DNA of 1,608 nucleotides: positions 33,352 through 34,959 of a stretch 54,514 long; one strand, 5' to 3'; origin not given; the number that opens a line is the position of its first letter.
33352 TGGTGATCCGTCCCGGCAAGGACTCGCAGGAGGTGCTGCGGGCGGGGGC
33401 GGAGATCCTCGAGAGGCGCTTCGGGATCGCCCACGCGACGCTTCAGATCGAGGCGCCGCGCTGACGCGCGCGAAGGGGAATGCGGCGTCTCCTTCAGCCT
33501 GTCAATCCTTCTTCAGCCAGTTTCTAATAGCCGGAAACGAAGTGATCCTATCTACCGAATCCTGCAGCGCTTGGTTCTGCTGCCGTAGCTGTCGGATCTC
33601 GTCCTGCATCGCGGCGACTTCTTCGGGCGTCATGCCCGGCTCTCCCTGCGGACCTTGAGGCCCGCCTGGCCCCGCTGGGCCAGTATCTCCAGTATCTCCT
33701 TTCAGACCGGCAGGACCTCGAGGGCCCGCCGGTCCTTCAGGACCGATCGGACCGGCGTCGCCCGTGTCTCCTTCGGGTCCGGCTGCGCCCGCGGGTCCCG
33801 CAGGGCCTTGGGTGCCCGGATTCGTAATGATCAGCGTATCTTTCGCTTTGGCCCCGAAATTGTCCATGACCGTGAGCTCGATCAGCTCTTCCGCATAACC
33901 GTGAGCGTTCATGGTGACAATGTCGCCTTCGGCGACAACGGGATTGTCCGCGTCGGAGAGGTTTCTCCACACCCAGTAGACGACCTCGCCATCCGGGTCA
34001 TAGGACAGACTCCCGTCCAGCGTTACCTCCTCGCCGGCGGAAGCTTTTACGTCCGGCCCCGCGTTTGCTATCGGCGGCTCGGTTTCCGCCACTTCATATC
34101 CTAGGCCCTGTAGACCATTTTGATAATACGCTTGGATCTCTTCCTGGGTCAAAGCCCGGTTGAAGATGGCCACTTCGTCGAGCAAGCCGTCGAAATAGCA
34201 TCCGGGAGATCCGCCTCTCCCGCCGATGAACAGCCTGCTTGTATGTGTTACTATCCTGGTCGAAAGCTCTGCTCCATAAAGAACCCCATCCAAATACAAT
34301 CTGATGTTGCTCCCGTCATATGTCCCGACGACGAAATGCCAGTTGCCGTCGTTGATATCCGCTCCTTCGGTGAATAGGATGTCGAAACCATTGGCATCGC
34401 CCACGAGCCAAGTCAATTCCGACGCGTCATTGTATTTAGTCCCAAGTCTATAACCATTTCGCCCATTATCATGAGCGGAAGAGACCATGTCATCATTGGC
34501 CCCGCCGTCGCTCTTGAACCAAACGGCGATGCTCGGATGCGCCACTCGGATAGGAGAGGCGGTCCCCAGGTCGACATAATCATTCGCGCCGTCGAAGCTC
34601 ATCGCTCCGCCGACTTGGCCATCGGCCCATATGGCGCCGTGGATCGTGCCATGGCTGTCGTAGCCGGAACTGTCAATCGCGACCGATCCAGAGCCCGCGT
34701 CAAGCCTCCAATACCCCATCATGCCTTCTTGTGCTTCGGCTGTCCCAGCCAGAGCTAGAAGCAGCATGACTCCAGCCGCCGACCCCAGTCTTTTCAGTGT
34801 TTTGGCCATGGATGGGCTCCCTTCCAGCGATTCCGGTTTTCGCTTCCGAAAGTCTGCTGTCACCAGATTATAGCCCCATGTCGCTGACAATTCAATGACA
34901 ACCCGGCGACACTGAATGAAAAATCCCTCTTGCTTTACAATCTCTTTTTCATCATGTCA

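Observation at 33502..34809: Secreted LamG-PKD-collagen-like protein (21 uninterrupted G-X-Y triplets) with C-terminal coiled coil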

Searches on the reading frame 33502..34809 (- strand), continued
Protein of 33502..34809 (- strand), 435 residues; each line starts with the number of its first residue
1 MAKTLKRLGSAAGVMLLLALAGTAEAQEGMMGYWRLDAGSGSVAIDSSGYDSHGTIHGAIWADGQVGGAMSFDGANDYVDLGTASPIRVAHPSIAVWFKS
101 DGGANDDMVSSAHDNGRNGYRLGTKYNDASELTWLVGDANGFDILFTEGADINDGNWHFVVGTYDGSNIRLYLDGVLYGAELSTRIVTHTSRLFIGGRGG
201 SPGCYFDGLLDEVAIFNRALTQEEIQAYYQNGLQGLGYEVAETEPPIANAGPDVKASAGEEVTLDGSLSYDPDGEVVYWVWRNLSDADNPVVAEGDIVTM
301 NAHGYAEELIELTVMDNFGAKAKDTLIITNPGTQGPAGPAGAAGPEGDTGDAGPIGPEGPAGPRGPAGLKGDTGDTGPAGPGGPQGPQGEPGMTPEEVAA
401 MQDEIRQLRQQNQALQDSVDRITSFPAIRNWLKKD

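Call 34: predict_structure(alignment_id=A1)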
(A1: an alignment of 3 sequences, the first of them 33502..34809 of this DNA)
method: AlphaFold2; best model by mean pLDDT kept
length: 435 residues; sequences in the alignment: 3
mean_pLDDT: 51.6   pTM: 0.42
mean pLDDT of the five models: 51.6, 51.6, 47.6, 40.8, 36.2
residues with pLDDT >= 90: 26; 70-90: 77; 50-70: 92; < 50: 240
segments of 3 or more residues with pLDDT < 50: 1-92, 101-152, 180-208, 334-392, 427-429, 431-435
pLDDT, mean of each block of 10 residues (from residue 1): 38 30 35 41 28 36 36 45 34 58 29 24 24 34 35 58 60 61 37 37 36 60 71 57 79 88 91 78 76 81 83 79 90 44 34 35 31 31 34 59 77 73 55 40
secondary structure, 60 per line:
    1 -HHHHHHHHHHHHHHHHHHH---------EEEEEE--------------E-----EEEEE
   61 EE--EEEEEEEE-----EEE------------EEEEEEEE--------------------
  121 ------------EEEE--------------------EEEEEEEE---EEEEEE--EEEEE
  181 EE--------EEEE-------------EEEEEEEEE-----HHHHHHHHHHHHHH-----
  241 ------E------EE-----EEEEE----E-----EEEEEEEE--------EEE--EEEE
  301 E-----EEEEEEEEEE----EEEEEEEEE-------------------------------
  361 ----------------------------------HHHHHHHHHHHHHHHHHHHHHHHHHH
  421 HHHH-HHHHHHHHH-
elements in order: H2-20 E30-35 E56-62 E65-72 E78-80 E93-100 E133-136 E157-164 E168-173 E176-182 E191-194 E208-216 H222-235 E261-265 E276-283 E292-294 E297-301 E307-316 E321-329 H395-424 H426-434

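Call 41: search_solved_structures(query=window:33502-34809:-, max_evalue=0.01)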
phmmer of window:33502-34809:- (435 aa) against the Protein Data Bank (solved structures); distinct sequences matched with E-value up to 0.01: 24.
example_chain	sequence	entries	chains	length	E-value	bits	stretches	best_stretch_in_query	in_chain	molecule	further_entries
3hqv_B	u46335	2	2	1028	1e-15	61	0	332-394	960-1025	Collagen alpha-2(I) chain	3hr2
3hqv_A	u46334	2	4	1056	2.4e-07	33.4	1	331-393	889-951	Collagen alpha-1(I) chain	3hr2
9wxp_BL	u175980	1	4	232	5.2e-07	32.3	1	332-389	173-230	Collagen alpha-3(IX) chain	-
4qvs_A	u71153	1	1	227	7.6e-07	31.8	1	46-227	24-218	S-layer domain-containing protein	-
9wxp_CA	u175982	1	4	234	2.1e-06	30.4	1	332-393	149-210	Fibrillar collagen NC1 domain-containing protein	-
9wxp_DB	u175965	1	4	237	2.3e-06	30.2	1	331-394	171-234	Collagen alpha-2(V) chain preproprotein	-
9wxp_CC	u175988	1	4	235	3.1e-06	29.8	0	332-394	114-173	Collagen type XI alpha 1 chain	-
7e7b_A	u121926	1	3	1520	1.3e-05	27.7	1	334-370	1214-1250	Spike glycoprotein,Collagen alpha-1(I) chain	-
7e7d_A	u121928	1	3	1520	1.3e-05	27.7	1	334-370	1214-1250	Spike glycoprotein,Collagen alpha-1(I) chain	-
9wxp_BC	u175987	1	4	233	1.4e-05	27.6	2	332-393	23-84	Collagen type XI alpha 1 chain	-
9wxp_CB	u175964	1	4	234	0.00024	23.6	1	332-395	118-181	Collagen type V alpha 2 chain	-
8sl1_A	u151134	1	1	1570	0.00034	23.1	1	94-230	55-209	Pappalysin-2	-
9wxp_BK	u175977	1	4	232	0.00042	22.8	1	331-394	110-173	Collagen type IX alpha 2 chain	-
1wck_A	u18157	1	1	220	0.00045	22.7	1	332-387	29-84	BCLA PROTEIN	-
6x3m_A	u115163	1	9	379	0.00072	22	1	359-397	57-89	Hyaluronoglucosaminidase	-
5ctd_B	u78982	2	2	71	0.0071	18.7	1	356-399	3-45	Collagen alpha-2(I) chain,Collagen alpha-2(IX) chain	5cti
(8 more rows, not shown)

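Call 64: search_protein_families(library=pfam, proteins=[L002:3162-3770:+, L003:4331-4816:+, L003:7278-8519:+], max_evalue=0.001)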
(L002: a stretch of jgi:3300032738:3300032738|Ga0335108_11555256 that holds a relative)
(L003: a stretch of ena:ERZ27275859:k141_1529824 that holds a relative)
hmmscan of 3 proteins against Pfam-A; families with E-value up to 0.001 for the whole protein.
L002:3162-3770:+ (202 aa): 0 families

L003:4331-4816:+ (161 aa): 1 family
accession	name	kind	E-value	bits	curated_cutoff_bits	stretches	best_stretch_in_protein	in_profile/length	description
PF05157.20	MshEN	-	2.7e-17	63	23.1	1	64-145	2-84/90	MshEN domain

L003:7278-8519:+ (414 aa): 3 families
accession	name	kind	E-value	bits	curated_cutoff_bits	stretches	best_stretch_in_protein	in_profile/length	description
PF13520.12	AA_permease_2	-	2.6e-45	155.6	27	1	9-398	1-404/427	Amino acid permease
PF00324.27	AA_permease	-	5.2e-42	144.6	24.6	1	15-401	3-426/470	Amino acid permease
PF03845.19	Spore_permease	-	4.3e-09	36.1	23.4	1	10-252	3-245/321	Spore germination protein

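Call 65: search_protein_families(library=phrogs, proteins=[window:33502-34809:-], max_evalue=0.001)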
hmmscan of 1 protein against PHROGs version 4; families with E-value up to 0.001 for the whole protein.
window:33502-34809:- (435 aa): 33 families (the best 25 are shown)
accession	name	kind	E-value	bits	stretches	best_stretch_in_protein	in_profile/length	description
phrog_6320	-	tail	1.3e-17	64.9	1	330-395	81-206/745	tail fiber protein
phrog_8510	-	head and packaging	3.8e-17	62.4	1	46-231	709-899/1348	virion structural protein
phrog_5073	-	tail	4.7e-17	63.2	1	332-408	303-379/519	tail fiber protein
phrog_819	-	tail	1.1e-16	61.3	1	330-393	476-542/1024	tail protein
phrog_366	-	tail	1.2e-15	58.9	1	320-398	300-378/474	tail fiber protein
phrog_1658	-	unknown function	9.4e-13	49.4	1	332-404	49-121/239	-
phrog_8745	-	tail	8.4e-12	44.2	1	332-397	1413-1481/1803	tail fiber protein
phrog_18503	-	unknown function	2.2e-11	43.8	1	22-235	496-713/844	-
phrog_38806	-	unknown function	4.2e-10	40.5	1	318-397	65-147/285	-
phrog_24074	-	unknown function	7.8e-10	38.6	1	38-235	157-356/892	-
phrog_10972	-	tail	2.2e-08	35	2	356-394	163-203/343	tail fiber protein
phrog_3420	-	unknown function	7.9e-08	31.3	1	330-396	317-382/929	-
phrog_26654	-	unknown function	1.1e-07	32.5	1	332-393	79-140/360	-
phrog_32123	-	unknown function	1.3e-06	28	1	316-392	205-281/532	-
phrog_17320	-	unknown function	1.9e-06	26.9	1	144-233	998-1094/1373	-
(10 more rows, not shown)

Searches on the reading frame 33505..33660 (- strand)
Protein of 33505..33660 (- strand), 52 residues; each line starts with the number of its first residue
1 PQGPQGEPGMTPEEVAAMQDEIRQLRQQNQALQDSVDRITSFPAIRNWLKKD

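Call 42: search_solved_structures(query=window:33505-33660:-, max_evalue=10)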
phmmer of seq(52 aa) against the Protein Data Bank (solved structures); distinct sequences matched with E-value up to 10: 22.
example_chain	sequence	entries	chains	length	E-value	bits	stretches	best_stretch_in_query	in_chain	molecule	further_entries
9zem_A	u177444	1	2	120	0.00018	25.1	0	7-31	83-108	HeliScrew4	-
8p4y_A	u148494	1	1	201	0.0094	19.7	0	10-33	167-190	Protein origami triangle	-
9rgx_A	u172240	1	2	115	0.025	18.4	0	10-33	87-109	sc-apCC3-ACW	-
6z0m_B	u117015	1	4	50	0.081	16.8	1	8-37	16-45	Cys-Ncap strand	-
6z0l_B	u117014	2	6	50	0.1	16.5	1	8-37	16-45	Cys-N2 Strand | 'Cys-N2-SO3-' Strand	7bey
2w6b_A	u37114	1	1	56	0.11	16.4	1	3-38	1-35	RHO GUANINE NUCLEOTIDE EXCHANGE FACTOR 7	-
1g6u_A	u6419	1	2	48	0.12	16.3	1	8-37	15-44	DOMAIN SWAPPED DIMER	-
3a5t_A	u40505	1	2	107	0.19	15.7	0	14-49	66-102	Transcription factor MafG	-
9rgv_A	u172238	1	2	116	0.27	15.2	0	5-33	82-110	sc-apCC3-CW1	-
9rgw_A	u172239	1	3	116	0.3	15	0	5-33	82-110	sc-apCC3-CW2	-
9u78_A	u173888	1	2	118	0.4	14.7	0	30-50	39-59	Single Chain Protein of De Novo Designed Helix Bundles-4EH2 with KDPV Loop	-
7x5e_A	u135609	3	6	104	0.44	14.5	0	14-45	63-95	Transcription factor MafG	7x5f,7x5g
9rgy_A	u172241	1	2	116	0.53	14.3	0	8-34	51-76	sc-apCC3-CW-0NTT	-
3l4f_A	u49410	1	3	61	0.54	14.3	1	13-38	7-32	Rho guanine nucleotide exchange factor 7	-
7a4y_D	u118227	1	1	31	0.91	13.6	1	17-39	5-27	Coiled-coil P6 peptide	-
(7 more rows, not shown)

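Call 62: find_homologous_proteins(query=A5, max_evalue=10)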
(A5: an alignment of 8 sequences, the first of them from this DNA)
Query A5 (8 sequences) (44 aa, profile of the alignment): 3 proteins with E <= 10 among 387 candidates.
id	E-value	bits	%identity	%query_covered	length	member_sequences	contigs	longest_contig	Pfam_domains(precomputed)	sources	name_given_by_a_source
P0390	7.7e-7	47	57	48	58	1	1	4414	-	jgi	jgi:hypothetical protein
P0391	2.2e-4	39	78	41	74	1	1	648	-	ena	-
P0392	5.6e+0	25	-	-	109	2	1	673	-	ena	-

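Call 64: search_protein_families(library=pfam, proteins=[P0392], max_evalue=0.001)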
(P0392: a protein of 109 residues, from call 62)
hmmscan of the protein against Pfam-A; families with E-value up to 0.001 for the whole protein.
P0392 (109 aa): 0 families
